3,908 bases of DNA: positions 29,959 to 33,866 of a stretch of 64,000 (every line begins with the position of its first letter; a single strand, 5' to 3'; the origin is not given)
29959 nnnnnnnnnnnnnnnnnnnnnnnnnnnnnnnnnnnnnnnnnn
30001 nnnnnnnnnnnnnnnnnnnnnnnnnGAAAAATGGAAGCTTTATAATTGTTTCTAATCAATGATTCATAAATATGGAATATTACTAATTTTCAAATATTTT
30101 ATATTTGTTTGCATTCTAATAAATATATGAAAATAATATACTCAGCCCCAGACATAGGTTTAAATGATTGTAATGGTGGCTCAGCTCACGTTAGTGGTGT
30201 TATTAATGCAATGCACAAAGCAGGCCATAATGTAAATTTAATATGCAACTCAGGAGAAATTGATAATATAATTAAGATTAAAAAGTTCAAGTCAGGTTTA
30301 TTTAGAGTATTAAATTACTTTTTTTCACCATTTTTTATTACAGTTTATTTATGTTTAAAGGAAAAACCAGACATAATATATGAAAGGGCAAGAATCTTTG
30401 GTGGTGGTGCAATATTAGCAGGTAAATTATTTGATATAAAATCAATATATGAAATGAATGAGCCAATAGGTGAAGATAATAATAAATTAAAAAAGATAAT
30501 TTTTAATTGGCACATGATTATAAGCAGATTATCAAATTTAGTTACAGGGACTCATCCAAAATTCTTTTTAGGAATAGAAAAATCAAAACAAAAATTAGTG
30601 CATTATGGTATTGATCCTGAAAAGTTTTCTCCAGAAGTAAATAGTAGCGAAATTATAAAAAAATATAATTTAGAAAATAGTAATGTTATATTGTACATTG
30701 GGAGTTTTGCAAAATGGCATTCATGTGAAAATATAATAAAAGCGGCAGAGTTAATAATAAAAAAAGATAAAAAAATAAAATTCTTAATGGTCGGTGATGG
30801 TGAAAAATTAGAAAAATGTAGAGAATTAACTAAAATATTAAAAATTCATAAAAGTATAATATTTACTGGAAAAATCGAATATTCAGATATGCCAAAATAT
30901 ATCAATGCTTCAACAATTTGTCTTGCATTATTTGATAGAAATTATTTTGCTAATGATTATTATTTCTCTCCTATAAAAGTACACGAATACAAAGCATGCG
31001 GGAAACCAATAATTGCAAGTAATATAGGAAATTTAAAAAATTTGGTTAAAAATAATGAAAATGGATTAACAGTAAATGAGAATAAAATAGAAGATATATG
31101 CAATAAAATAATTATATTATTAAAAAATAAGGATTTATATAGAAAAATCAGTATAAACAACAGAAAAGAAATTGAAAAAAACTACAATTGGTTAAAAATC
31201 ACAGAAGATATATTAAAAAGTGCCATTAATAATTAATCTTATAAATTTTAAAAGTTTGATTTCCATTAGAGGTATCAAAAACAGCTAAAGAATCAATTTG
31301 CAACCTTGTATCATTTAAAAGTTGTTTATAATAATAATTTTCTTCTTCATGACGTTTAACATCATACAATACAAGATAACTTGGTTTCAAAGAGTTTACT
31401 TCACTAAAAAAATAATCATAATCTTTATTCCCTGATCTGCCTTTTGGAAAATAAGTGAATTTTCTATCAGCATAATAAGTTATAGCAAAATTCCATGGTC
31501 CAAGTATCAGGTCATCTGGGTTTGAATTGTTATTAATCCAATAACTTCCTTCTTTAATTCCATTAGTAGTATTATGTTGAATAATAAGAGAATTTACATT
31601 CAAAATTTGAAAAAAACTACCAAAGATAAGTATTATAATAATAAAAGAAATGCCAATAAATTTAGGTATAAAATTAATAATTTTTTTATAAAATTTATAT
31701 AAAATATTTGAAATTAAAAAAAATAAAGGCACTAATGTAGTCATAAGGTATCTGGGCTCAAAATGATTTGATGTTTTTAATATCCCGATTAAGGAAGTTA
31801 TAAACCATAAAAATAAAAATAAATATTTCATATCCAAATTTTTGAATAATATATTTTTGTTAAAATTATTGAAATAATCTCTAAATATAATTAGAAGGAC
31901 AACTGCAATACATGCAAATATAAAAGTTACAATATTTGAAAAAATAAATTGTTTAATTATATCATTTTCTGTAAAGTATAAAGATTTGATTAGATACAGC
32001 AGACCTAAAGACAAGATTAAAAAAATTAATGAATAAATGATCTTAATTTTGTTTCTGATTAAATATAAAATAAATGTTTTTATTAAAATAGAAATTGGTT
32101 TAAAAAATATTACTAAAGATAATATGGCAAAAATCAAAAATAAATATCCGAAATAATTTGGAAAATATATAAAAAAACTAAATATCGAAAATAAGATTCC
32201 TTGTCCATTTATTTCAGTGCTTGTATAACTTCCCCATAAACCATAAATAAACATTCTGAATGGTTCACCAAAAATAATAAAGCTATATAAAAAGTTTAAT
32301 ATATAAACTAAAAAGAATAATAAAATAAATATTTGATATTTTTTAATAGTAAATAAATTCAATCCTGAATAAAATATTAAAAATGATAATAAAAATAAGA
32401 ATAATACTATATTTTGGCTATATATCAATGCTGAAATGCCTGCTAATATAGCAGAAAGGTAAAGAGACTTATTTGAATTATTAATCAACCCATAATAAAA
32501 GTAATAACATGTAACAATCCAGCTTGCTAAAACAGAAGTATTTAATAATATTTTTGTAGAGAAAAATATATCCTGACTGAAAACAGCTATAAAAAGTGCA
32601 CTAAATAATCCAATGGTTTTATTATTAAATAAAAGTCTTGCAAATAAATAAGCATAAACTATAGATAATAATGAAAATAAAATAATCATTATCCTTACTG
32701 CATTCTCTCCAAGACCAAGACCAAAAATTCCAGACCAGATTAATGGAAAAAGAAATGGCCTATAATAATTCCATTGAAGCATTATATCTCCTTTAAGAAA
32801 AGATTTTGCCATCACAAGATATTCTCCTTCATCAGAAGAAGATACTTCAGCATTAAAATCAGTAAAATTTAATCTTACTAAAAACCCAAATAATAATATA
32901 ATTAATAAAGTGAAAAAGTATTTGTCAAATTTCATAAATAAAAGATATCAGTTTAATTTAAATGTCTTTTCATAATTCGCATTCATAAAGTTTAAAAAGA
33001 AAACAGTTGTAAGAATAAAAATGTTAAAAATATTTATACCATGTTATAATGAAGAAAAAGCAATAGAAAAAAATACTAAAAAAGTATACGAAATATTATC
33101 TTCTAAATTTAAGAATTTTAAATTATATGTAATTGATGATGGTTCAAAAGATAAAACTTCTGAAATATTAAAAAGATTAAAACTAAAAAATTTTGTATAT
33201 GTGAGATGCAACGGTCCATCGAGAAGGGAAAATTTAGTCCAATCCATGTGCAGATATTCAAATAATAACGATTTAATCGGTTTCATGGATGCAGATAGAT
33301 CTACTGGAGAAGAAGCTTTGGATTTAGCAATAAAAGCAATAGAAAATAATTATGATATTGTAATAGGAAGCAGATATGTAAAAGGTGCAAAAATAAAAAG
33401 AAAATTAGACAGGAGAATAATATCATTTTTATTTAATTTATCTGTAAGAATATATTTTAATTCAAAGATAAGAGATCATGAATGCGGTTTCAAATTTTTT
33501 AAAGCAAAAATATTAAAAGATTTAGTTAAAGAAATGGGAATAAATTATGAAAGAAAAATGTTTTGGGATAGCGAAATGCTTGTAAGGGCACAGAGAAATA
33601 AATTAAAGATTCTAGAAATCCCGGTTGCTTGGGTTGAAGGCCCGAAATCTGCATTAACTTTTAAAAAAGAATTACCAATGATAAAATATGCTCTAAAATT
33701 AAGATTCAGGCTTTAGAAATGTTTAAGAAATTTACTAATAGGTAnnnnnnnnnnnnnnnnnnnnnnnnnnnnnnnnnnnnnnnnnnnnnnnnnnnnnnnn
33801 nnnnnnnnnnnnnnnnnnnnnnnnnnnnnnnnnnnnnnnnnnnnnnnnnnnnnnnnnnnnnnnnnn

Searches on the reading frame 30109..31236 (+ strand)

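Call 29: search_protein_families(library=pfam, proteins=[window:30109-31236:+], max_evalue=0.001)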
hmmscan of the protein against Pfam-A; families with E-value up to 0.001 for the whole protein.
window:30109-31236:+ (375 aa): 4 families
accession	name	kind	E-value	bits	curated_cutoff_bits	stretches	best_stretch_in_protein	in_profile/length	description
PF00534.26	Glycos_transf_1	-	5.3e-28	98.1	26.4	1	180-353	3-171/172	Glycosyl transferases group 1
PF13692.12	Glyco_trans_1_4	-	2.9e-24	86.4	27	1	192-340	2-142/142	Glycosyl transferases group 1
PF13524.12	Glyco_trans_1_2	-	2.5e-09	37.7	25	1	221-369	13-143/144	Glycosyl transferase-like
PF13439.12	Glyco_transf_4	-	0.00027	21.4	28.5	1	22-145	2-137/170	Glycosyltransferase Family 4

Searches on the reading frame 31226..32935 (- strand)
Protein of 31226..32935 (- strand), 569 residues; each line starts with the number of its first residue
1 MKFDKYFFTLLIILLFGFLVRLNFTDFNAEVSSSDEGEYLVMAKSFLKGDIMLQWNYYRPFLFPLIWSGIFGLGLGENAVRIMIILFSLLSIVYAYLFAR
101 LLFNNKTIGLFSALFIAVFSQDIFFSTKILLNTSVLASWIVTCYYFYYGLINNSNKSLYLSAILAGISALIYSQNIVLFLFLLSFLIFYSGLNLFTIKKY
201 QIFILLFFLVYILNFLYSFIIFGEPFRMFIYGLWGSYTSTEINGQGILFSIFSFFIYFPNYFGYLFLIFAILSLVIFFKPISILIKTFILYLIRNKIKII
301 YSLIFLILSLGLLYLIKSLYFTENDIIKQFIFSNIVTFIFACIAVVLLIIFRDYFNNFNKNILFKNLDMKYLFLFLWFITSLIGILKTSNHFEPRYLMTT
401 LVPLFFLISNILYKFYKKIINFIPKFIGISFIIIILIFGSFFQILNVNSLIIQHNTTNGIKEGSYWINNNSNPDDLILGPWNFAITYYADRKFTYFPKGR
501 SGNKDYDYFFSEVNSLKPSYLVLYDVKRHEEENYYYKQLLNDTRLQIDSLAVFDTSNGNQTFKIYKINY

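Call 29: search_protein_families(library=pfam, proteins=[window:31226-32935:-], max_evalue=0.001)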
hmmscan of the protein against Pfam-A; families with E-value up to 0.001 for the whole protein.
window:31226-32935:- (569 aa): 1 family
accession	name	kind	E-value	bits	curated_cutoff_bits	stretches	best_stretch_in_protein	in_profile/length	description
PF13231.12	PMT_2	-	3.4e-13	50.6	26.1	1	59-212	2-154/160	Dolichyl-phosphate-mannose-protein mannosyltransferase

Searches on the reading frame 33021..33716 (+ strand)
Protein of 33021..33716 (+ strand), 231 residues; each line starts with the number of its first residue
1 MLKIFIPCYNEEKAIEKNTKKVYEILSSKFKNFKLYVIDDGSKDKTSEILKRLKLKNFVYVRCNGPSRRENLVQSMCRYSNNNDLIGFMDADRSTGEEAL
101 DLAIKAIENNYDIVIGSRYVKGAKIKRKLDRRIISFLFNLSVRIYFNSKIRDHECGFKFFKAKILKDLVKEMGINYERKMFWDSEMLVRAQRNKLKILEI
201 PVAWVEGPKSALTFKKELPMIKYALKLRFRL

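Call 29: search_protein_families(library=pfam, proteins=[window:33021-33716:+], max_evalue=0.001)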
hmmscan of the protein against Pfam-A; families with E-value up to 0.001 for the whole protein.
window:33021-33716:+ (231 aa): 3 families
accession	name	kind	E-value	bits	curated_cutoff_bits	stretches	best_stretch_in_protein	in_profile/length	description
PF00535.33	Glycos_transf_2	-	3.7e-21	76.2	23.3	1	4-168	2-167/168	Glycosyl transferase family 2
PF13641.12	Glyco_tranf_2_3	-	4.6e-05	24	27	1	4-121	5-126/230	Glycosyltransferase like family 2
PF13704.12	Glyco_tranf_2_4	-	0.00027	21.8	27.5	1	34-92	21-81/98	Glycosyl transferase family 2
